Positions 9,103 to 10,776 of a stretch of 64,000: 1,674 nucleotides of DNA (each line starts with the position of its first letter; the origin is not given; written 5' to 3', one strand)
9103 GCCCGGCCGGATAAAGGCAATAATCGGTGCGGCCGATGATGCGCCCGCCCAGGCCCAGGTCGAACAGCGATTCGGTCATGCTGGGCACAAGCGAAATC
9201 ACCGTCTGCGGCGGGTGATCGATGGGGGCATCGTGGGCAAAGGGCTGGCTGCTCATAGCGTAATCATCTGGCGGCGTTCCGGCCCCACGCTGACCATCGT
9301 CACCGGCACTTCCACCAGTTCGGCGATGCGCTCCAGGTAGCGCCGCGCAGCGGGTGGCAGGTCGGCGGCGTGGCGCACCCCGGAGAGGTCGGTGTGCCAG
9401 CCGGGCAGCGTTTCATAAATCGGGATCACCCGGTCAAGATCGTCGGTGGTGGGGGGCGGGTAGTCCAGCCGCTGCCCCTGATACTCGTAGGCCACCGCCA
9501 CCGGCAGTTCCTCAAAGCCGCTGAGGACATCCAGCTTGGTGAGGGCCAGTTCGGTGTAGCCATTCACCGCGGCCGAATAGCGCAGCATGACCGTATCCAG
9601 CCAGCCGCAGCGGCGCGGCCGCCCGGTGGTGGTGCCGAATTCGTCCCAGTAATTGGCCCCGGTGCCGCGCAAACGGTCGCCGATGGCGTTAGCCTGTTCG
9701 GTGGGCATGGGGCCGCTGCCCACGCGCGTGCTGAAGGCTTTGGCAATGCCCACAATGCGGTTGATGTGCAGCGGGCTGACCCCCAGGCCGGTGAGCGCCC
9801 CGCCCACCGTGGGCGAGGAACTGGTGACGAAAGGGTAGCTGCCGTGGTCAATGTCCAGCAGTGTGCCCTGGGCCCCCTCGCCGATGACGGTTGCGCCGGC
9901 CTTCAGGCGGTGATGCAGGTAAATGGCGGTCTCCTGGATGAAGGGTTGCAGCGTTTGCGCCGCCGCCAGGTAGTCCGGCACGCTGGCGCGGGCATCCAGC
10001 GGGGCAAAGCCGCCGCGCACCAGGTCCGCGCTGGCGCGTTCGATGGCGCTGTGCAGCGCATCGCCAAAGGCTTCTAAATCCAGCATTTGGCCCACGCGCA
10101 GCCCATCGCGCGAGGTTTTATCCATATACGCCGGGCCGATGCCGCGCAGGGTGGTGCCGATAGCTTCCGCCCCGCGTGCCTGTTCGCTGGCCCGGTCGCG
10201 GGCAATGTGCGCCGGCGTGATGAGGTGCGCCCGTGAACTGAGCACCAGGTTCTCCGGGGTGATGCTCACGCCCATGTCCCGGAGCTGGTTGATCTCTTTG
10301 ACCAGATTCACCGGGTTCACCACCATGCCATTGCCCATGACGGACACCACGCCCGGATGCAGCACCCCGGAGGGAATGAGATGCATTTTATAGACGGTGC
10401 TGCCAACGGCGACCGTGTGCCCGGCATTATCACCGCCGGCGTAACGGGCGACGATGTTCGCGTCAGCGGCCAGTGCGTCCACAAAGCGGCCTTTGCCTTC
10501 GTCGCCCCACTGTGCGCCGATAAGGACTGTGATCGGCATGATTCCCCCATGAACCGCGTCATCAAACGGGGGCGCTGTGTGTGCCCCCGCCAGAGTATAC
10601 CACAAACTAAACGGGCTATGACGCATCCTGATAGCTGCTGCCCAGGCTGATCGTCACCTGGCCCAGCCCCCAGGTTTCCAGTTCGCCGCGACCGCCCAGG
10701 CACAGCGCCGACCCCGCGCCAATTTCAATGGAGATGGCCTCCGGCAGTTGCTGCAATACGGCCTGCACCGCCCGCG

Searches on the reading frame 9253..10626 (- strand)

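Call 47: search_protein_families(library=pfam, proteins=[window:9253-10626:-])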
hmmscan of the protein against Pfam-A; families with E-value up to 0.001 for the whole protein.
window:9253-10626:- (457 aa): 1 family
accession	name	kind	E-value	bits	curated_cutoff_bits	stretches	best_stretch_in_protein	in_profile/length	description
PF00709.27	Adenylsucc_synt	-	9e-166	552.2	27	1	34-455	1-416/416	Adenylosuccinate synthetase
